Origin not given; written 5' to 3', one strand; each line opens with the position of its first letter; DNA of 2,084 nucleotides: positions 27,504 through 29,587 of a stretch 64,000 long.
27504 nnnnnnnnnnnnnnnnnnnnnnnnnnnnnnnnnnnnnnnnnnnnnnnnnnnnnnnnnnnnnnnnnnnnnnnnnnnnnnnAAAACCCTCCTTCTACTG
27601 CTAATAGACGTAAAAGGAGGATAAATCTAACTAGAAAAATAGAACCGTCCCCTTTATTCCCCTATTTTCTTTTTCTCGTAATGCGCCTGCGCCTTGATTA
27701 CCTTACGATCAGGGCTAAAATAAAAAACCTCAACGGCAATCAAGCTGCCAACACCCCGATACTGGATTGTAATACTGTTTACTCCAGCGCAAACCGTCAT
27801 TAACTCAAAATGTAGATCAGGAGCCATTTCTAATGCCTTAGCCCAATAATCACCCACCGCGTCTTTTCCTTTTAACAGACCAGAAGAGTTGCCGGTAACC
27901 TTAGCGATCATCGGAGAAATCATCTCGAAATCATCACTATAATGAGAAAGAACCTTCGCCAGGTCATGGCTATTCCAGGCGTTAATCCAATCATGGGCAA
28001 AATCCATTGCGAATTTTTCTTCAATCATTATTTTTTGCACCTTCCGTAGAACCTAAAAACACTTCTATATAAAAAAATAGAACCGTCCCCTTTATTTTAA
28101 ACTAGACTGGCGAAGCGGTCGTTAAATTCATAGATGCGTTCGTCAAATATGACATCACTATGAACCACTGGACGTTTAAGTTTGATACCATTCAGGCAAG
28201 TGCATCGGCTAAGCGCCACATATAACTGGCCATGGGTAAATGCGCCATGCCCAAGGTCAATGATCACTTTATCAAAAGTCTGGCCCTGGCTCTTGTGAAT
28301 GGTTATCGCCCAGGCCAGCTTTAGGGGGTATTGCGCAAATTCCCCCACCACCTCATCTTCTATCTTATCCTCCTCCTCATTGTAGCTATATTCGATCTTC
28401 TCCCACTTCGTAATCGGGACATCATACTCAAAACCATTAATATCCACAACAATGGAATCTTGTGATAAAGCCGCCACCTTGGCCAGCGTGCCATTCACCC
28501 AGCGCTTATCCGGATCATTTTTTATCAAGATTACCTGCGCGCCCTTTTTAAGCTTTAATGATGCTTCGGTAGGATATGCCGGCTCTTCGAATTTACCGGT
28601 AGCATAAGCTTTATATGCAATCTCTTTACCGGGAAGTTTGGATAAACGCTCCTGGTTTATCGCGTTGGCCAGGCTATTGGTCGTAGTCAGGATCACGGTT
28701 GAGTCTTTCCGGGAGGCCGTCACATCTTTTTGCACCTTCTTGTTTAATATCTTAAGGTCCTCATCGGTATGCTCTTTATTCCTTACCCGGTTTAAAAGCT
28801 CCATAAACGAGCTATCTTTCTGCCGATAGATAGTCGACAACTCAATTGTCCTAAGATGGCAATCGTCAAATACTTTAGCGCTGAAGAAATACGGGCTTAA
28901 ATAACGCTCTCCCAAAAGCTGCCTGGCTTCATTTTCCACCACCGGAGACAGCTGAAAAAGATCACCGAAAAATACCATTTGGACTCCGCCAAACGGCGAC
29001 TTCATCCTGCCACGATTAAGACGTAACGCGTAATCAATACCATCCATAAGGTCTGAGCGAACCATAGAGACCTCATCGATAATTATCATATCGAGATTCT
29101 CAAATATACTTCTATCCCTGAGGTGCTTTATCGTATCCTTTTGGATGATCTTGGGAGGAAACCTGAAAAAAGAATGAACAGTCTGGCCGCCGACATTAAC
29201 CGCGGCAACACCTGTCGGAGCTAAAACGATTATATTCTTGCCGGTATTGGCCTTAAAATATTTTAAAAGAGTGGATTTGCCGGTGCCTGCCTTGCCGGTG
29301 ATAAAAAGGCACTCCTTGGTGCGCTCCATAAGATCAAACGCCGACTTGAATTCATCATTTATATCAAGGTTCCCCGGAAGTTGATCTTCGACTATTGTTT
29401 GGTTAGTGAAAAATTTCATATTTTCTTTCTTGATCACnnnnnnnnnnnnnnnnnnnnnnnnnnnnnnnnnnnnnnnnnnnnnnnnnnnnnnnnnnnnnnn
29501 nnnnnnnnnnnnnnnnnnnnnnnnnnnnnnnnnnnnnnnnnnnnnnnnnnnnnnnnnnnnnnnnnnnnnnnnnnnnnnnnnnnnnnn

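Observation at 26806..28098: REPtron: Y1 HuH transposase (RAYT-like) flanked by five copies of a 24-bp REP, one inverted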

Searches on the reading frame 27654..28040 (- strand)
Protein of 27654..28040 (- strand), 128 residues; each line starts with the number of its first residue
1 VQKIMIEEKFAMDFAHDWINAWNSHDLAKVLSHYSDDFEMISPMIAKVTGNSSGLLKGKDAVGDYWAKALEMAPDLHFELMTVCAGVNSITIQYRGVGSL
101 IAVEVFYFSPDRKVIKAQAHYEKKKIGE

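Call 4: search_protein_families(library=pfam, proteins=[window:27654-28040:-], max_evalue=0.01)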
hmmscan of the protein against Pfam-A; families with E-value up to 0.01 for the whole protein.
window:27654-28040:- (128 aa): 3 families
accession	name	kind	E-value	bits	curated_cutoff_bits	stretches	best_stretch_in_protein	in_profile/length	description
PF12680.13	SnoaL_2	-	6.7e-12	46.4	27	1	16-106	2-77/102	SnoaL-like domain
PF13474.12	SnoaL_3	-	0.00019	22.2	22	1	15-85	5-68/121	SnoaL-like domain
PF24125.1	Cds6_C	-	0.0012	19.5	27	1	16-41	7-32/111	Cds6 C-terminal NTF2-like domain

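Call 5: search_protein_families(library=ncbifam, proteins=[window:27654-28040:-], max_evalue=0.01)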
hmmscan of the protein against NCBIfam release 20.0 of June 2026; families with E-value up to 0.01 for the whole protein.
window:27654-28040:- (128 aa): 1 family
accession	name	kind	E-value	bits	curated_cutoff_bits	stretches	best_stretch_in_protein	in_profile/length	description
TIGR02096.1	TIGR02096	subfamily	1.4e-05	25.4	97.1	1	13-79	2-61/129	ketosteroid isomerase-related protein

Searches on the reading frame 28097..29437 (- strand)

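Call 4: search_protein_families(library=pfam, proteins=[window:28097-29437:-], max_evalue=0.01)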
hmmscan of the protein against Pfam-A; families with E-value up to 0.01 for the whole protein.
window:28097-29437:- (446 aa): 14 families
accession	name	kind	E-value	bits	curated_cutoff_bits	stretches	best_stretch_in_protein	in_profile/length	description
PF05970.20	PIF1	-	2.5e-29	102.9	25.9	1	27-220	3-214/223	PIF1-like helicase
PF13604.12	AAA_30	-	2.2e-14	54.1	27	1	36-232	13-181/191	AAA domain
PF13245.12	AAA_19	-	2.8e-10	40.9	25.1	1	39-166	9-132/134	AAA domain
PF02689.20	Herpes_Helicase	-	9.9e-10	37.5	27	1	368-419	723-775/808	Helicase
PF13538.12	UvrD_C_2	-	2.9e-07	30.7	27.4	1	374-411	1-44/52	UvrD-like helicase C-terminal domain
PF01443.25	Viral_helicase1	-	9e-06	26.1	21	0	347-412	151-220/228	Viral superfamily 1 RNA helicase core domain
PF13401.12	AAA_22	-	2.7e-05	24.9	27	1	39-158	3-122/130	AAA domain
PF21530.3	Pif1_2B_dom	-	6.2e-05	23.1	23.9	1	291-323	13-46/47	DNA helicase Pif1, 2B domain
PF13191.12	AAA_16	-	8.4e-05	23.6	32.6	1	37-73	20-57/167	AAA ATPase domain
PF13479.12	AAA_24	-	0.00013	22.3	27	1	42-136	3-86/195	AAA domain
PF25199.1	nSTAND_NTPase5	-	0.00054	20.2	34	0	19-59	17-59/145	Novel STAND NTPase 5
PF20720.3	nSTAND3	-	0.0032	17.6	27.2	0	27-60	4-36/155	Novel STAND NTPase 3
PF13173.12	AAA_14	-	0.0043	17.5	27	0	42-127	3-75/129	AAA domain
PF06414.18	Zeta_toxin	-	0.0047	16.8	22.3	0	39-75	14-52/199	Zeta toxin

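Call 5: search_protein_families(library=ncbifam, proteins=[window:28097-29437:-], max_evalue=0.01)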
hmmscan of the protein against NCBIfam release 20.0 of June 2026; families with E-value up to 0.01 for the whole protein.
window:28097-29437:- (446 aa): 8 families
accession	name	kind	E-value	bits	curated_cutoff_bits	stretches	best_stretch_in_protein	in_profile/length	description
TIGR01448.2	helicase_RecD2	equivalog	1.5e-20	72.9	500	1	40-398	330-663/713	SF1B family DNA helicase RecD2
TIGR02768.1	TraA_Ti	equivalog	3.6e-18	65.2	590.45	1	9-411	343-706/751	Ti-type conjugative transfer relaxase TraA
TIGR01447.1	recD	equivalog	7.8e-16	57.8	310.15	2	66-257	217-407/597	exodeoxyribonuclease V subunit alpha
NF010464.0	PRK13889.1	subfamily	3.6e-12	45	1015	1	23-411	344-692/992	conjugal transfer relaxase TraA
NF010402.0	PRK13826.1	subfamily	2.9e-07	28.7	1317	1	12-411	368-728/1102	Dtr system oriT relaxase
TIGR01618.1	phage_P_loop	hypoth_equivalog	6.5e-06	25.9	138.75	1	37-135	8-102/220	phage nucleotide-binding protein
NF008127.0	PRK10875.1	equivalog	0.00038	19.1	671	0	374-395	542-563/619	exodeoxyribonuclease V subunit alpha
TIGR02673.1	FtsE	equivalog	0.0032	17.1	264.85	1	37-117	24-102/214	cell division ATP-binding protein FtsE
